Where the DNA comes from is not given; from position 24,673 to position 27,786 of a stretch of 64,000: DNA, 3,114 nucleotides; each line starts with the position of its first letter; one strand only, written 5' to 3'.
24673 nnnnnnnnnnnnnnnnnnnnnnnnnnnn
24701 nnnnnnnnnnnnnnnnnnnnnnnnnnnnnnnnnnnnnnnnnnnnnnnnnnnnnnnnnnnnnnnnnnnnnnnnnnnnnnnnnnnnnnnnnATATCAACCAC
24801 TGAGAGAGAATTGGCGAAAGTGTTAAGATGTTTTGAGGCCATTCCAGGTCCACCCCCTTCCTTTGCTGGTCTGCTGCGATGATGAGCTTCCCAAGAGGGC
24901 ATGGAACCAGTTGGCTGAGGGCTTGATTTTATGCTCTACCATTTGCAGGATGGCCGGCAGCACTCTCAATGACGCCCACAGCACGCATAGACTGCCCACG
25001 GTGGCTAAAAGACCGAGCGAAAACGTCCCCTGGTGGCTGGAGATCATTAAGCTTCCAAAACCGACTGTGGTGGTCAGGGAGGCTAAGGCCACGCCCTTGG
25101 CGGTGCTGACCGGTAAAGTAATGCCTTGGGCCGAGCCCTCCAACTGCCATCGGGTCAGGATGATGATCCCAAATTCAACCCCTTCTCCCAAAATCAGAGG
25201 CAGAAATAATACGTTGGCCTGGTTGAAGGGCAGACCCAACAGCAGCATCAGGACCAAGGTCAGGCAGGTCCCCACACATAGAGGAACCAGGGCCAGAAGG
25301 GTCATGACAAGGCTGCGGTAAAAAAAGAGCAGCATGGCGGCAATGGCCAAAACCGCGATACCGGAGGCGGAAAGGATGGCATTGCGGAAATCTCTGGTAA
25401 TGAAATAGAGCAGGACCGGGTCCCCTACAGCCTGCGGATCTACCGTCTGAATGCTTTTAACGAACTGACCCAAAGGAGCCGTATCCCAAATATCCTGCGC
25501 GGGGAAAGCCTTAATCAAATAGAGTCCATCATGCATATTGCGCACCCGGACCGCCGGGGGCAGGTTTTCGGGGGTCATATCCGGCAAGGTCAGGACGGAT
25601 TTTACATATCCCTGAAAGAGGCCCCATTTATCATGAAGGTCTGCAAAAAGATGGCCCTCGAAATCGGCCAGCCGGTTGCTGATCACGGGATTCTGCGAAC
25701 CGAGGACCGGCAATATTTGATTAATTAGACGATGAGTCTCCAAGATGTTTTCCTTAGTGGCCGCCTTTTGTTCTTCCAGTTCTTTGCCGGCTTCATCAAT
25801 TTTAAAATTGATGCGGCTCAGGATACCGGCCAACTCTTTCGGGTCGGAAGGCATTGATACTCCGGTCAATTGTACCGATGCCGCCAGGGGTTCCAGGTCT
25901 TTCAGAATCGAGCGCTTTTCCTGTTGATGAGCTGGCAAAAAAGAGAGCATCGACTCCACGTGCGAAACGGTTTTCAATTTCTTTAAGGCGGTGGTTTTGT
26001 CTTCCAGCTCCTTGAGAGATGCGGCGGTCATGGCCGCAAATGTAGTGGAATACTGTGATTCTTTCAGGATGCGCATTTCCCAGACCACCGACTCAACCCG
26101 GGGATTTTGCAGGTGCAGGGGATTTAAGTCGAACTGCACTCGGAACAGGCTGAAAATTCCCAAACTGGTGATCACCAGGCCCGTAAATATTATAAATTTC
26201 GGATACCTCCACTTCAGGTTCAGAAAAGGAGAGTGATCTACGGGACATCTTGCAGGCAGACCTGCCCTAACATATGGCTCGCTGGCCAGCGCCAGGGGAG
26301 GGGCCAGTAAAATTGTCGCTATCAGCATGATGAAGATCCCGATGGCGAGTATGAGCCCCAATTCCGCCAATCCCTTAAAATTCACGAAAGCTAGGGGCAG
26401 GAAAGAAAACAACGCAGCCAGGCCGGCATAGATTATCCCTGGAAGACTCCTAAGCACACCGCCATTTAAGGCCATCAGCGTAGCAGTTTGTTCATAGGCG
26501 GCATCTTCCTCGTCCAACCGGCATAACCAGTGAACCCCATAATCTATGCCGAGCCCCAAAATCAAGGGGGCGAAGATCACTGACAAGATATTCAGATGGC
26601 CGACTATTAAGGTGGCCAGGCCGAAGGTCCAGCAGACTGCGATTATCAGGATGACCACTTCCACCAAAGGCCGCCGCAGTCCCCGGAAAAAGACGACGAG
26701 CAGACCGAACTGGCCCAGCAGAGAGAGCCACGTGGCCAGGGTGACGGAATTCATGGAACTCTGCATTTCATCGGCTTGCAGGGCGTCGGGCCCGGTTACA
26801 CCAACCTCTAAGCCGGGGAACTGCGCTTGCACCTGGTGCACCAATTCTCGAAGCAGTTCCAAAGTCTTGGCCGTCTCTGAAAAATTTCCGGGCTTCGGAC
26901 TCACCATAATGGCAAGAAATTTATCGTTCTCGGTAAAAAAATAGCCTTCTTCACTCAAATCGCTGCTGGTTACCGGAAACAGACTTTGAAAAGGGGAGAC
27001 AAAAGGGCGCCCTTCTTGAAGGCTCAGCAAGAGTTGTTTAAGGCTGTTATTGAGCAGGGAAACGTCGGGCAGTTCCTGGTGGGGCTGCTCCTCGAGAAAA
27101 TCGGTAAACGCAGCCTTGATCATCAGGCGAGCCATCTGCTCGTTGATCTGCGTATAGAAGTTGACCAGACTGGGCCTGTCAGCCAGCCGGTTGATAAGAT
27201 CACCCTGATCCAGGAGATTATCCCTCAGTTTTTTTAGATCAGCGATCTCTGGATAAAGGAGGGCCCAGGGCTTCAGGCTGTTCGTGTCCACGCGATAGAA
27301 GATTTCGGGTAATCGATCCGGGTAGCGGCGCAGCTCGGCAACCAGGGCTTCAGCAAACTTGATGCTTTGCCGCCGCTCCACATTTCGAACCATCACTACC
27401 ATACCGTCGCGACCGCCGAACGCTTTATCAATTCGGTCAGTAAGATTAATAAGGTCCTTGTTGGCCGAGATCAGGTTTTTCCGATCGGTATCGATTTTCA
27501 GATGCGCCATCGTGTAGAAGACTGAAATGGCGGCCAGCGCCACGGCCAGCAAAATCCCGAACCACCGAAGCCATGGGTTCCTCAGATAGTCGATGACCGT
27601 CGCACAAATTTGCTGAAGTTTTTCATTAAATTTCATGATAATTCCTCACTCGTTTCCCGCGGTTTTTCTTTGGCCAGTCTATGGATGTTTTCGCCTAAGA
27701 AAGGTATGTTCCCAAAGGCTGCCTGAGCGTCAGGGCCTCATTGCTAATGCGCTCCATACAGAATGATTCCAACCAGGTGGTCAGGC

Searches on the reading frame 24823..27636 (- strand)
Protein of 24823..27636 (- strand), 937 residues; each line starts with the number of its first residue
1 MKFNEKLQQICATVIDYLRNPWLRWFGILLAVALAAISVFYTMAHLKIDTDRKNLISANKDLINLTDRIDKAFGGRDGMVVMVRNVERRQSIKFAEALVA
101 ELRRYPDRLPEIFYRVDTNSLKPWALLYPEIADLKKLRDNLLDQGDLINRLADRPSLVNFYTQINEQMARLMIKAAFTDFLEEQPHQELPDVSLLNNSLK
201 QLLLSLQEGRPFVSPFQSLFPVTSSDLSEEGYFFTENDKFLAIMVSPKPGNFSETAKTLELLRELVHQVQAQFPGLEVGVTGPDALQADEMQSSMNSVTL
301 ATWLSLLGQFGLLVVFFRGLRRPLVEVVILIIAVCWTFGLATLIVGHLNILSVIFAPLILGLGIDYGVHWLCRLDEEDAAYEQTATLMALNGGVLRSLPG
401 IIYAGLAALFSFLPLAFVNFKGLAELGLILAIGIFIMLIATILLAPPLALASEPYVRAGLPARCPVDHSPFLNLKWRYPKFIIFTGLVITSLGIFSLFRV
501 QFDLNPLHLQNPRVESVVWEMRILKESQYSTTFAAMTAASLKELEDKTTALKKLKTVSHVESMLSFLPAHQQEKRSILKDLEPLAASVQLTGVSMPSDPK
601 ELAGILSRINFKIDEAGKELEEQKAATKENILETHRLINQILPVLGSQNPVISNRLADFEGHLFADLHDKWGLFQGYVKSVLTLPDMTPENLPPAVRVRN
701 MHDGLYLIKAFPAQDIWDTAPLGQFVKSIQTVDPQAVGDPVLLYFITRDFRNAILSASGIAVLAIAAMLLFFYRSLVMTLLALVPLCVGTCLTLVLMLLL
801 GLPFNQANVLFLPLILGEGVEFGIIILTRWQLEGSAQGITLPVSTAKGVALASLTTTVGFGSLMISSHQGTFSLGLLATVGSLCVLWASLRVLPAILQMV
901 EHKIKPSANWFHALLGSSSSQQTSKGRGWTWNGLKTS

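Call 9: search_protein_families(library=pfam, proteins=[window:24823-27636:-], max_evalue=0.01)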
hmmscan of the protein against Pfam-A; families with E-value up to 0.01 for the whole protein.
window:24823-27636:- (937 aa): 2 families
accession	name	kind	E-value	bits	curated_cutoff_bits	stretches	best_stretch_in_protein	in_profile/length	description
PF03176.21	MMPL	-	4.1e-28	98.7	20.5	2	231-449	78-299/333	MMPL family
PF02355.23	SecD_SecF_C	-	8.7e-06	25.7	20.5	1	295-450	30-184/189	Protein export membrane protein SecD/SecF, C-terminal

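Call 63: search_protein_families(library=ncbifam, proteins=[window:24823-27636:-], max_evalue=0.01)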
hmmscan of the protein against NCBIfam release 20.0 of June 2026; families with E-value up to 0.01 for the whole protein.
window:24823-27636:- (937 aa): 7 families
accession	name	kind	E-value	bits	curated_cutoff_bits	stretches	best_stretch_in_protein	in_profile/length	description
TIGR03480.1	HpnN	hypoth_equivalog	1.1e-142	477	751.85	1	27-899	16-858/862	hopanoid biosynthesis associated RND transporter like protein HpnN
NF052374.1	HopndTporHpnN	equivalog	6.9e-95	318.9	1100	1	24-897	16-854/858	hopanoid transporter HpnN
NF045600.2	BstA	equivalog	9.7e-82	275.2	1400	1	18-905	13-902/903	sterol transporter cytoplasmic membrane protein BstA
TIGR00921.1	2A067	subfamily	7.8e-46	156.4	351.9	2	273-455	168-348/733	hydrophobe/amphiphile efflux-3 (HAE3) family transporter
TIGR00833.1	actII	subfamily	2.4e-28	98.9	874.7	2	254-459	132-336/910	MMPL family RND transporter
NF009583.0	PRK13024.1-3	subfamily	6.5e-05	21.1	721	1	312-452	594-733/755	protein translocase subunit SecDF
TIGR00966.2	transloc_SecF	equivalog_domain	0.0018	17.8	160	1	295-450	123-277/279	protein translocase subunit SecF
